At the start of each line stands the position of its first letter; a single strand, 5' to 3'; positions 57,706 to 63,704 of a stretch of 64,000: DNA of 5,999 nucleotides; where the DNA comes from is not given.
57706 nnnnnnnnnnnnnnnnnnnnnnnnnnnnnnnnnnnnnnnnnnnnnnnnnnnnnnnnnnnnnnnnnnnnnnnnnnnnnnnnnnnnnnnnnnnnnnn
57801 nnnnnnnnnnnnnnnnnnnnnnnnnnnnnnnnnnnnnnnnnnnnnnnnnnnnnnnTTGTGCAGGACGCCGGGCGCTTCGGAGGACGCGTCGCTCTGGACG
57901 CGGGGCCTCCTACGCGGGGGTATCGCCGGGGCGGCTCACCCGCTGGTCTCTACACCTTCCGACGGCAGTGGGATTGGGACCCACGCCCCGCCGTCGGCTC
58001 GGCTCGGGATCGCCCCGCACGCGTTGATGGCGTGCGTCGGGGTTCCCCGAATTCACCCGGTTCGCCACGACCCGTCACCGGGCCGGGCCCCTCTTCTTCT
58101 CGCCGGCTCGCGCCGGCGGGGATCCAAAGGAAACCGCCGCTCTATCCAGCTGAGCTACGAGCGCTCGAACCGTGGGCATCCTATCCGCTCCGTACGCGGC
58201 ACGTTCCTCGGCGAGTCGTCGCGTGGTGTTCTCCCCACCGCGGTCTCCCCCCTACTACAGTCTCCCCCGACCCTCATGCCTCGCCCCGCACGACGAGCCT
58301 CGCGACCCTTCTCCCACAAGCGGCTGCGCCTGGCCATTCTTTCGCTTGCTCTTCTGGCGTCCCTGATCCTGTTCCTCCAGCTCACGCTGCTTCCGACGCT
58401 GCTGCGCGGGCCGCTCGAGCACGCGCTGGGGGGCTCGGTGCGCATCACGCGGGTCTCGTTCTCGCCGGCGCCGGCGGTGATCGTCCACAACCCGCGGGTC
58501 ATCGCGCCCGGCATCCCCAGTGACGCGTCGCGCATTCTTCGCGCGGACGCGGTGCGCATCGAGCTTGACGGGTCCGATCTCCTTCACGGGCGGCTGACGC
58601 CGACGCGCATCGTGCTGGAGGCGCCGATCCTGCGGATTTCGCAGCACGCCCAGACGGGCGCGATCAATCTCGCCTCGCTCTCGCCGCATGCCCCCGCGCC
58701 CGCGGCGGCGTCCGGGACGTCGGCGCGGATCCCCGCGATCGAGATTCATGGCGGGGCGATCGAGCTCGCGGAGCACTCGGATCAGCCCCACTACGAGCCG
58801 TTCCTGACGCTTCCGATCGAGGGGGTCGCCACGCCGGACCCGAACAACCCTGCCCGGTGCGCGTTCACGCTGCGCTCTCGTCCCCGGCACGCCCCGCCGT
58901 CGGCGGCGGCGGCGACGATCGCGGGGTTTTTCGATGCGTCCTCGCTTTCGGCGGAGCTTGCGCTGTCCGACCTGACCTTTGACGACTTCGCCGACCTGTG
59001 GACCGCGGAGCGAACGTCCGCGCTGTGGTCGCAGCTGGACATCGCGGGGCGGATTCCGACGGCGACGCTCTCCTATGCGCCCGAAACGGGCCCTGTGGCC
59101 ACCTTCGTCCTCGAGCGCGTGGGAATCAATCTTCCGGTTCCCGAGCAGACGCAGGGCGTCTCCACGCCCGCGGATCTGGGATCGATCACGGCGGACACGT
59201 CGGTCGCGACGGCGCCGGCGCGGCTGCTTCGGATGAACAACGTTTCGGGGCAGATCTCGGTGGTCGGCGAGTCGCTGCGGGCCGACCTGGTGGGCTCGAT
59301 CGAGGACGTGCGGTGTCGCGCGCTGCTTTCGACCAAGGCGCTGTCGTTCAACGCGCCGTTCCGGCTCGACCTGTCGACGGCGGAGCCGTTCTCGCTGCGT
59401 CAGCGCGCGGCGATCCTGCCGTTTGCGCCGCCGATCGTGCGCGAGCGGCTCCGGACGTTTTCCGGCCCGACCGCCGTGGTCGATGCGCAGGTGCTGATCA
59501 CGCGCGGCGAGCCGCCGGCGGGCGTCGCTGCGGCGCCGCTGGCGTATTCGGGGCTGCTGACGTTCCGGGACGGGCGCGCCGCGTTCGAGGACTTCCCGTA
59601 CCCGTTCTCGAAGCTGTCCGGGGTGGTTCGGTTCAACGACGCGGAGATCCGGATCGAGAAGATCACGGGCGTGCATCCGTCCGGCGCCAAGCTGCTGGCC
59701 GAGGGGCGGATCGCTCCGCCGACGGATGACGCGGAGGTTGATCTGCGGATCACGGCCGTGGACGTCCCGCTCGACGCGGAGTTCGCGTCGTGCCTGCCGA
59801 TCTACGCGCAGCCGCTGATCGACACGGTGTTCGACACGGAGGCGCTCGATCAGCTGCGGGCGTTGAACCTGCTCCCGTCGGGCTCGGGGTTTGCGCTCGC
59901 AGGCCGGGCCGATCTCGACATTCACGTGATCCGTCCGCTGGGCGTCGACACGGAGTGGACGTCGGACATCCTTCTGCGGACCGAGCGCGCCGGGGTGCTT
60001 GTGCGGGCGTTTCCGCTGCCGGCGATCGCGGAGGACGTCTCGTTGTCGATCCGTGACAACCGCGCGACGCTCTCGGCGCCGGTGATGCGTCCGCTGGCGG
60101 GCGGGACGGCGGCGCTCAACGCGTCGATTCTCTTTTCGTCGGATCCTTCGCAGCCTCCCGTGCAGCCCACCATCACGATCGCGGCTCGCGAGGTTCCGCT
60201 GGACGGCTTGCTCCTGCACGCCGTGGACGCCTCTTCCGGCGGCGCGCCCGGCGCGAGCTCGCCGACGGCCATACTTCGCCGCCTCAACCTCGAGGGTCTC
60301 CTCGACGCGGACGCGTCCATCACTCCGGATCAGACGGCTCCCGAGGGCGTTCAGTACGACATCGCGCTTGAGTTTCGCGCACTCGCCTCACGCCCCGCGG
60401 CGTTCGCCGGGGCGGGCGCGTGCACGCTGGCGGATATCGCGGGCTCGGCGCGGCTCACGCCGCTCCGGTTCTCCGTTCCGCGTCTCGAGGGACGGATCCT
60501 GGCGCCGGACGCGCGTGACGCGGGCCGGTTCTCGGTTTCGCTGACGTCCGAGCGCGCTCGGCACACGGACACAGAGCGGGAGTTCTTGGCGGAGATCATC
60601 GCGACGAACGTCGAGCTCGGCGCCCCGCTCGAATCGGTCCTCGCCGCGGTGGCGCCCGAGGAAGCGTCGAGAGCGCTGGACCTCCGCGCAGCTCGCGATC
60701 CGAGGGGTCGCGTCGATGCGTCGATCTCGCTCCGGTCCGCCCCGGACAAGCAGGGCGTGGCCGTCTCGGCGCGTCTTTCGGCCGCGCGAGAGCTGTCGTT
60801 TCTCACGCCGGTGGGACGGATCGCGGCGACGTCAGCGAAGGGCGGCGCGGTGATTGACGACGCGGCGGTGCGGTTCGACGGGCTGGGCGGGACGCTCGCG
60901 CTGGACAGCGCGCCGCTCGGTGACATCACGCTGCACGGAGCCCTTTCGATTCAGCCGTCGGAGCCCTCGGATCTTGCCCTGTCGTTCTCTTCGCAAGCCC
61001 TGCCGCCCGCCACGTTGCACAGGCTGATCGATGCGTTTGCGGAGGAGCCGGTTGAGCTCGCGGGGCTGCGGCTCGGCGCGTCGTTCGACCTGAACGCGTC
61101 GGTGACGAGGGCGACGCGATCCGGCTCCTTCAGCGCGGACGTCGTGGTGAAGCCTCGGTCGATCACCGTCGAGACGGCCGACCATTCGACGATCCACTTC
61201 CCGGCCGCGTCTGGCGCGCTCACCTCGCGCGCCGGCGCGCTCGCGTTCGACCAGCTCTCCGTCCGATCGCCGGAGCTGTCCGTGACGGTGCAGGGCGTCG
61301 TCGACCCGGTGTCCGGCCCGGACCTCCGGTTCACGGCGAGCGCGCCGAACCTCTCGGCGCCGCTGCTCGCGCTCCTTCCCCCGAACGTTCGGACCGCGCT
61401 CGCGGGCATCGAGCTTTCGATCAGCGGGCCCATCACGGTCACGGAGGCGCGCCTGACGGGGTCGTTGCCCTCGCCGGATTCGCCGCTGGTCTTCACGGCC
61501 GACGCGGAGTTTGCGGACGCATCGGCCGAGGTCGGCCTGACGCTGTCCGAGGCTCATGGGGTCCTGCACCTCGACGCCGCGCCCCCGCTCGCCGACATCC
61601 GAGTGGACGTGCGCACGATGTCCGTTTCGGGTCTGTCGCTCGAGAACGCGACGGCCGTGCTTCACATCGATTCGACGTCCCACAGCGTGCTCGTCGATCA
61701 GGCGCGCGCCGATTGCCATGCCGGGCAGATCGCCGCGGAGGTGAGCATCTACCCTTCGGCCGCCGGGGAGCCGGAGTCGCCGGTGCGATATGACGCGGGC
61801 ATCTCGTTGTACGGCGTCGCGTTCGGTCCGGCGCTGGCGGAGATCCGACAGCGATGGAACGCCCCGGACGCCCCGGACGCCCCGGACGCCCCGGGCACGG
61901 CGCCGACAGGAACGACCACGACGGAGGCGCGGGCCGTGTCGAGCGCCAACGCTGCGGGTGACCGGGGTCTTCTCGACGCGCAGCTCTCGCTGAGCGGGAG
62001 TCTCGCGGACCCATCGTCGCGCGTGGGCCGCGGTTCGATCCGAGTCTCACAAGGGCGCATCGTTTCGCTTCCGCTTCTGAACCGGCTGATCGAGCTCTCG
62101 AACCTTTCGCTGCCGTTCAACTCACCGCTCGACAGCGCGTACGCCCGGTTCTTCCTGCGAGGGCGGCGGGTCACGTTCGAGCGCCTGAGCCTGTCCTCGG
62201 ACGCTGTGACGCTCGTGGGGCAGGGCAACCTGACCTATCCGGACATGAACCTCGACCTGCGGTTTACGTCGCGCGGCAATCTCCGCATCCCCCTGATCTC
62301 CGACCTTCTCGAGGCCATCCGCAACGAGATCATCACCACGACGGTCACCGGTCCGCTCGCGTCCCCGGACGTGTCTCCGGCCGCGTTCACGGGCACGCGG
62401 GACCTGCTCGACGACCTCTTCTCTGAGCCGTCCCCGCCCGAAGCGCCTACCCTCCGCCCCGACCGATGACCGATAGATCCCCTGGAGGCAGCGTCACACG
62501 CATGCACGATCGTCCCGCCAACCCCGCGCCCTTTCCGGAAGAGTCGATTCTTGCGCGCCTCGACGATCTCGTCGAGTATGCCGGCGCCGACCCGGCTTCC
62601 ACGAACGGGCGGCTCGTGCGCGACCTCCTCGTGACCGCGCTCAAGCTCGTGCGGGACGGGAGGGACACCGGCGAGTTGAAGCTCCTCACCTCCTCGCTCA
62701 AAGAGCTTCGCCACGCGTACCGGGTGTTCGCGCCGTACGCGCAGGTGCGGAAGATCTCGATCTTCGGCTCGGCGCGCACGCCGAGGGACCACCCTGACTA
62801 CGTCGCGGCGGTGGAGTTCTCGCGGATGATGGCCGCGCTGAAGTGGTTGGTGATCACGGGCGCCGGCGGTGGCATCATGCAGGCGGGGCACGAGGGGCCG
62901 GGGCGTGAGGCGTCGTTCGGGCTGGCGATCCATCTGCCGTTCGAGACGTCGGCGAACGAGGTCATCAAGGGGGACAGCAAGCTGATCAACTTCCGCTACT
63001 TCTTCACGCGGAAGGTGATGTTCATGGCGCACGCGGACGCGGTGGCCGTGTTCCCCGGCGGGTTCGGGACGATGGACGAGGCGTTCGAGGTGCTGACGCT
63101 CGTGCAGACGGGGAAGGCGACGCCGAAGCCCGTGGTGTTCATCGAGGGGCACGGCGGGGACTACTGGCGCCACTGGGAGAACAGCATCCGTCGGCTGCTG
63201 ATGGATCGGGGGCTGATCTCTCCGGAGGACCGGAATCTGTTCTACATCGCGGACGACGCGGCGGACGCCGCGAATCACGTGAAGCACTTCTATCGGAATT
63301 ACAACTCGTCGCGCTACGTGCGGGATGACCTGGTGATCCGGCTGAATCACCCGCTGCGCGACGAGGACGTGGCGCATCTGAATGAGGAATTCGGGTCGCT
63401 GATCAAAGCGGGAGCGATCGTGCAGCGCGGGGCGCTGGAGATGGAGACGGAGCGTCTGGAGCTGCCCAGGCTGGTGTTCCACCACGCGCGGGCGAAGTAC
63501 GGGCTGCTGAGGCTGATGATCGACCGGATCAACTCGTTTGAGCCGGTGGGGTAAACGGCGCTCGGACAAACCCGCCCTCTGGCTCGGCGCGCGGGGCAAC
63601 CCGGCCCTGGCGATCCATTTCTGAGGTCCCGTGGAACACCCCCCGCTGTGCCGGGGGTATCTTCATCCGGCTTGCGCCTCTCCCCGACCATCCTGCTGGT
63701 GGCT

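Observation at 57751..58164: tRNA-Arg(CCU) gene split by a ~340-nt group I-like intron in the anticodon loop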

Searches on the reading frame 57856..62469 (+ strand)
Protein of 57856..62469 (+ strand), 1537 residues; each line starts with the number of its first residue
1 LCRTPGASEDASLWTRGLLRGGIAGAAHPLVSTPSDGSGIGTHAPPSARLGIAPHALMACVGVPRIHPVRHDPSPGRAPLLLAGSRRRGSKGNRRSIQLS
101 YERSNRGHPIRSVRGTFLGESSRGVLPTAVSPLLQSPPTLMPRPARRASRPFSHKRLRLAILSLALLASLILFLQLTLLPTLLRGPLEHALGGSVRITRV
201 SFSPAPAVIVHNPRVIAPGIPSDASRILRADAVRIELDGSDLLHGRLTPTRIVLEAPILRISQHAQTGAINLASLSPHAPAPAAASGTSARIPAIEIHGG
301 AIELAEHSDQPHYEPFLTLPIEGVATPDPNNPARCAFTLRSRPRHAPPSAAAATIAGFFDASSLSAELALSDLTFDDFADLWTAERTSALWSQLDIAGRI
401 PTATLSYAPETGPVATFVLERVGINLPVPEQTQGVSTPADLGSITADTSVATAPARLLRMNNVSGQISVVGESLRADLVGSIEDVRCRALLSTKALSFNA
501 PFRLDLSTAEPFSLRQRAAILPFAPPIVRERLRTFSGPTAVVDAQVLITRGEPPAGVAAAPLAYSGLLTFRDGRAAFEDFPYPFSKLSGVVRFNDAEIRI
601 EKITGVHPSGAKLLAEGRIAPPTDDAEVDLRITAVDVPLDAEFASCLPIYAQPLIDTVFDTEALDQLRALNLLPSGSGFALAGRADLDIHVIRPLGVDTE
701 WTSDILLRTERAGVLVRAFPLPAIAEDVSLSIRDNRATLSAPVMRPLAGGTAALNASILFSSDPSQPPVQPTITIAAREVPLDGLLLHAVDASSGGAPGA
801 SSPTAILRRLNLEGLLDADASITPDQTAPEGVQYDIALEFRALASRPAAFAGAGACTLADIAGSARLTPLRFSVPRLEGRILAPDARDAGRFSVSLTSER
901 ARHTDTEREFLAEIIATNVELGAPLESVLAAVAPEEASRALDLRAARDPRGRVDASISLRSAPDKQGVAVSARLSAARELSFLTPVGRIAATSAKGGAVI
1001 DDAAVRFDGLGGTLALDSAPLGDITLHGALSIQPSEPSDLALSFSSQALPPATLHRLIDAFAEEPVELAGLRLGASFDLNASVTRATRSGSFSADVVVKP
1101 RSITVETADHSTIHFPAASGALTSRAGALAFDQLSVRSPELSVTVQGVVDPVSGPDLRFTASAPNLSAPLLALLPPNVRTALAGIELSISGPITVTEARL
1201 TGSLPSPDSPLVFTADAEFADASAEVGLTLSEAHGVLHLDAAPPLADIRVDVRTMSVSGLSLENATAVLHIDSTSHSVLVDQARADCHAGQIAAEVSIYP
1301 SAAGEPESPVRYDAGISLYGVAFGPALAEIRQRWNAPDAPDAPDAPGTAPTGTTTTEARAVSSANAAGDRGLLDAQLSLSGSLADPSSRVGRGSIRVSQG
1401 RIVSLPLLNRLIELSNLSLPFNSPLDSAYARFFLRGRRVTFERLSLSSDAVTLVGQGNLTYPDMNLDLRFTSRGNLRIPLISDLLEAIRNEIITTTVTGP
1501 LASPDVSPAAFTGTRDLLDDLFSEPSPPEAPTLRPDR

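Call 10: search_protein_families(library=pfam, proteins=[window:57856-62469:+], max_evalue=0.01)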
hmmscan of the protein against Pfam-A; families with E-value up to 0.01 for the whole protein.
window:57856-62469:+ (1537 aa): 1 family
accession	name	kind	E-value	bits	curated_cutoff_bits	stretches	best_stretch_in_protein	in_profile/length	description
PF05359.17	DUF748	-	6.4e-08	31.5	50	1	153-382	11-235/1037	Domain of Unknown Function (DUF748)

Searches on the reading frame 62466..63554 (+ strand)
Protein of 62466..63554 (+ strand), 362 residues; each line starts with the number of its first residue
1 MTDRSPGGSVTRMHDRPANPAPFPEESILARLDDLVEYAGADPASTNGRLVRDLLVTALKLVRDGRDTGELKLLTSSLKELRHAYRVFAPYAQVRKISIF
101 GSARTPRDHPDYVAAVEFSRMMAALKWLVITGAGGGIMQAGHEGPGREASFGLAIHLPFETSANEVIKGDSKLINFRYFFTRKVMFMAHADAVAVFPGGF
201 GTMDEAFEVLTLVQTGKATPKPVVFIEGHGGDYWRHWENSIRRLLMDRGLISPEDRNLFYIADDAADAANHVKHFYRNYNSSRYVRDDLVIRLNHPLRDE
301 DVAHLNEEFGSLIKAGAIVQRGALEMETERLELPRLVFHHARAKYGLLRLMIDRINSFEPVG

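Call 10: search_protein_families(library=pfam, proteins=[window:62466-63554:+], max_evalue=0.01)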
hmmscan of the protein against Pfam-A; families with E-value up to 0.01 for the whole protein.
window:62466-63554:+ (362 aa): 2 families
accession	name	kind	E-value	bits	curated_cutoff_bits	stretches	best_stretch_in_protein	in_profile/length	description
PF03641.19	Lysine_decarbox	-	8.9e-26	91.1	27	1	158-271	21-130/131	Possible lysine decarboxylase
PF18306.6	LDcluster4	-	3.6e-08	33.6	26.3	1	96-208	3-112/151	SLOG cluster4 family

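Call 38: find_encoding_contigs(protein=window:62466-63554:+, flank=10000, max_places=6)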
Protein window:62466-63554:+ (362 aa): 9 contigs read that carry it; 6 places shown.
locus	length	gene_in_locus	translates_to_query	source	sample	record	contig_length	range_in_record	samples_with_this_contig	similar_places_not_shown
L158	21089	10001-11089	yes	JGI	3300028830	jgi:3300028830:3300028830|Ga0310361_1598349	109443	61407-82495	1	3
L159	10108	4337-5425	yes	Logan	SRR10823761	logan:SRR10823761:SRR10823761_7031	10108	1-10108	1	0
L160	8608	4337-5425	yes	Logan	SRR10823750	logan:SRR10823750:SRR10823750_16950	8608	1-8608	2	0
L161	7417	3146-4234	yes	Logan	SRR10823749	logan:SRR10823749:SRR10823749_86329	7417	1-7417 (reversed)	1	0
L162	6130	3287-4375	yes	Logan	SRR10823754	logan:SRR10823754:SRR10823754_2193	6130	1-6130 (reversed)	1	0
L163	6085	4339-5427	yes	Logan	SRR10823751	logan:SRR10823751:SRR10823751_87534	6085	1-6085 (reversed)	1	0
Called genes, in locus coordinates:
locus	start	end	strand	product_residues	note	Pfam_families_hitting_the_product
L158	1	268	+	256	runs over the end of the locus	-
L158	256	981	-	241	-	-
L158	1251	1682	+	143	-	PF07291:MauE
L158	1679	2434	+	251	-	-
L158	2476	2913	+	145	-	-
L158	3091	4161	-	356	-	PF01791:DeoC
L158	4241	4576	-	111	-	PF00216:Bac_DNA_binding, PF18291:HU-HIG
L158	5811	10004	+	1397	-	PF05359:DUF748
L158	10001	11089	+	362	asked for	PF18306:LDcluster4, PF03641:Lysine_decarbox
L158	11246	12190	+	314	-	-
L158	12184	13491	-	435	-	PF08486:SpoIID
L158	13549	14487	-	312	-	PF13432:TPR_16 (faint), PF07719:TPR_2 (faint), PF13428:TPR_14 (faint), PF13174:TPR_6 (faint), PF13181:TPR_8 (faint), PF14559:TPR_19, PF03118:RNA_pol_A_CTD, PF03118:RNA_pol_A_CTD, +3 more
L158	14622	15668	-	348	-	-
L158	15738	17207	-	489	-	PF01554:MatE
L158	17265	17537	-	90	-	-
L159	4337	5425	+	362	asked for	PF18306:LDcluster4, PF03641:Lysine_decarbox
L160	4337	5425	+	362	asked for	PF18306:LDcluster4, PF03641:Lysine_decarbox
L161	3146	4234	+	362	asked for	PF18306:LDcluster4, PF03641:Lysine_decarbox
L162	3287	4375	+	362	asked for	PF18306:LDcluster4, PF03641:Lysine_decarbox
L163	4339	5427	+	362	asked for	PF18306:LDcluster4, PF03641:Lysine_decarbox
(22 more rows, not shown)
